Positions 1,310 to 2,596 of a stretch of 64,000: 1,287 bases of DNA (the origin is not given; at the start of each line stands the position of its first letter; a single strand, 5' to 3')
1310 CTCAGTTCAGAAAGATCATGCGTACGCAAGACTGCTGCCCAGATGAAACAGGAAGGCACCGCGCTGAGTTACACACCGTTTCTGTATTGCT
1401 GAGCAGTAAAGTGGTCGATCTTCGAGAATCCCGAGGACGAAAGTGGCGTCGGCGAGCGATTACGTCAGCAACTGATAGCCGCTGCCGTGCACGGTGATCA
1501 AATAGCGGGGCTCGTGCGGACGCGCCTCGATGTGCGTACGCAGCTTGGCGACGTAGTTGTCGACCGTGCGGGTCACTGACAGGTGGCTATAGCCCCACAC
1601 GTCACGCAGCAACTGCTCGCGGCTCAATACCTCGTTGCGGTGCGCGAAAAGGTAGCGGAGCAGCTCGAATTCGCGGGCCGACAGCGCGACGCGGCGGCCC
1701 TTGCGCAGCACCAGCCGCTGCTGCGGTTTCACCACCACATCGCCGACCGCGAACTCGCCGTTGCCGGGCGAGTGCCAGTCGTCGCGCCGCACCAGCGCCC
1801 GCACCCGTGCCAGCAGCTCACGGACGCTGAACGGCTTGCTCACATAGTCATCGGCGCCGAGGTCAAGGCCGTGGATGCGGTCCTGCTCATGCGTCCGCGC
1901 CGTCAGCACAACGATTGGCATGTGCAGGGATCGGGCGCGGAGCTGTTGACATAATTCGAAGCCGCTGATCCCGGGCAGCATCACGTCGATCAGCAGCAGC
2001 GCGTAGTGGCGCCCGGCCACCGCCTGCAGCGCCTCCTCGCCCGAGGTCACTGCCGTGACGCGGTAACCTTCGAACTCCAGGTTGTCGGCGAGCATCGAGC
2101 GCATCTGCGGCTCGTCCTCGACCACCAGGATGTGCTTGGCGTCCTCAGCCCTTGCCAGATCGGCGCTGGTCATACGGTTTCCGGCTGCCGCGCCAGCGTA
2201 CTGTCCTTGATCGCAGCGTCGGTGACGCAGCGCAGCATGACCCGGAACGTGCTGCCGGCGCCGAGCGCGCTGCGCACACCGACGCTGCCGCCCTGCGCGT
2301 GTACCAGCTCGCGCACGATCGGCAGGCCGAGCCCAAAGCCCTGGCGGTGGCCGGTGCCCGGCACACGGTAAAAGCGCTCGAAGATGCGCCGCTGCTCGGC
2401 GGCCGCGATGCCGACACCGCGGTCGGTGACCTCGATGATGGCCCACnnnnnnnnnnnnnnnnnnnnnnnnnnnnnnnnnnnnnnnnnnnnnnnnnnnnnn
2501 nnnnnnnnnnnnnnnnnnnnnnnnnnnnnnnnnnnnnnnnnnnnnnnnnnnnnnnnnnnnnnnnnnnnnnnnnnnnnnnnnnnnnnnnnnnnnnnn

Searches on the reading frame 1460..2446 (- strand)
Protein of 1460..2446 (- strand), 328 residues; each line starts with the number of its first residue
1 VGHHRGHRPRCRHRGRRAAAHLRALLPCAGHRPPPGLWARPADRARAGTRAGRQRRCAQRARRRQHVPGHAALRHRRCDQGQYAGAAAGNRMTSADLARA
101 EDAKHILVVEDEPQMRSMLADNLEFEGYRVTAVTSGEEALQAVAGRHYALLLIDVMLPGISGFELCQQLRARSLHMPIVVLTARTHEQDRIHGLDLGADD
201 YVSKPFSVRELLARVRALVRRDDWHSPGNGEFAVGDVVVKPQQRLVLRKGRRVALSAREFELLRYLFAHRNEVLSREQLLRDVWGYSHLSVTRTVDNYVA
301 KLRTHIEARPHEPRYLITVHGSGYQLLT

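Call 89: search_protein_families(library=pfam, proteins=[window:1460-2446:-])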
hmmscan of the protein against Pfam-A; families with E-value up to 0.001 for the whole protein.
window:1460-2446:- (328 aa): 3 families
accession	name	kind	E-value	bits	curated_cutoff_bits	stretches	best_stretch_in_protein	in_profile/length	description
PF00072.30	Response_reg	-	3.1e-31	108.3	30.2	1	106-216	1-111/111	Response regulator receiver domain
PF00486.34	Trans_reg_C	-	8.8e-25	87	26.2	1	250-326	1-77/77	Transcriptional regulatory protein, C terminal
PF06490.17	FleQ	-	0.00095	19.9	22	0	106-187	2-81/108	Flagellar regulatory protein FleQ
